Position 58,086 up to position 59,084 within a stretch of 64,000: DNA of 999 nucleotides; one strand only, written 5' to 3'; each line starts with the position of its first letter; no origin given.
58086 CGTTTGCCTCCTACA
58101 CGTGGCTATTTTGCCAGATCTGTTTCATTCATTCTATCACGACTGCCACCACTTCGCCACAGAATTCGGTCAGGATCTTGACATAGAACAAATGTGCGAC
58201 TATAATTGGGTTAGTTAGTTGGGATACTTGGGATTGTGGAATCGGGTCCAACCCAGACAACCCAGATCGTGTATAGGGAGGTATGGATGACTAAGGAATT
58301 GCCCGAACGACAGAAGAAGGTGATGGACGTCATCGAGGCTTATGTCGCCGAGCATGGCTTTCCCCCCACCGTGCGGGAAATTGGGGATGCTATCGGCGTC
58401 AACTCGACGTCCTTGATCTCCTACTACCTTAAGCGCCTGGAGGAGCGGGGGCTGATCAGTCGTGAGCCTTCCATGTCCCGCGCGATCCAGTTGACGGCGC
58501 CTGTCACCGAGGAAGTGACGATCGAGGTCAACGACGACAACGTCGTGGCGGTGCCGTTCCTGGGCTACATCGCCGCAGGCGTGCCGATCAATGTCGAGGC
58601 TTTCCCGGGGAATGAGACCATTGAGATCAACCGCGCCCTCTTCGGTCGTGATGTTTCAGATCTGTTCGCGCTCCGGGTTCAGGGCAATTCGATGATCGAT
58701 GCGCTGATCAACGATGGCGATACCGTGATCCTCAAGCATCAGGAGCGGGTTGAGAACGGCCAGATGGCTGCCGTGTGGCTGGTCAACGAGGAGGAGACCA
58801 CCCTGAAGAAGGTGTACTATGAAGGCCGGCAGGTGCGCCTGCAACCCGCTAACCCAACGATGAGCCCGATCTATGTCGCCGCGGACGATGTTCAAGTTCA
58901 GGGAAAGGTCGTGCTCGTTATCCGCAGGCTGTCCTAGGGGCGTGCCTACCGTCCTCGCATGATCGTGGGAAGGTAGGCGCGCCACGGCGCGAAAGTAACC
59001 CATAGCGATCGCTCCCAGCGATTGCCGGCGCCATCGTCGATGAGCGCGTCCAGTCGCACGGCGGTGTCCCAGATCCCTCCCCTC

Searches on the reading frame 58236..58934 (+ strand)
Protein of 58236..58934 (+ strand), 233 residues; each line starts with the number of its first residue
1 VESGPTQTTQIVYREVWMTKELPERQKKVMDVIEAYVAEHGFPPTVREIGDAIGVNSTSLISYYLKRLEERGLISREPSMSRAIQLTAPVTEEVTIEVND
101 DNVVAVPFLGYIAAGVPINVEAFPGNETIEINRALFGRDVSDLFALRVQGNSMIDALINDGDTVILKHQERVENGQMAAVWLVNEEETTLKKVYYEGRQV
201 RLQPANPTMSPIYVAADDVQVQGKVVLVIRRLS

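Call 38: search_protein_families(library=pfam, proteins=[window:58236-58934:+], max_evalue=0.001)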
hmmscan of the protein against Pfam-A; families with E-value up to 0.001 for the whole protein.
window:58236-58934:+ (233 aa): 5 families
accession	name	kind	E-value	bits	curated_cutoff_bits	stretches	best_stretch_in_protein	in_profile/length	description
PF00717.28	Peptidase_S24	-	1e-26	93.3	23.3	1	107-226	1-116/116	Peptidase S24-like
PF01726.22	LexA_DNA_bind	-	8.7e-20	70.7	23.7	1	20-83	2-65/65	LexA DNA binding domain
PF12802.13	MarR_2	-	6.1e-06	26.7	27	1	40-79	17-55/61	MarR family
PF01047.28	MarR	-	0.00018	21.8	24.6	1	43-79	17-52/59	MarR family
PF13463.12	HTH_27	-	0.00048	20.8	22.2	0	45-79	20-53/68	Winged helix DNA-binding domain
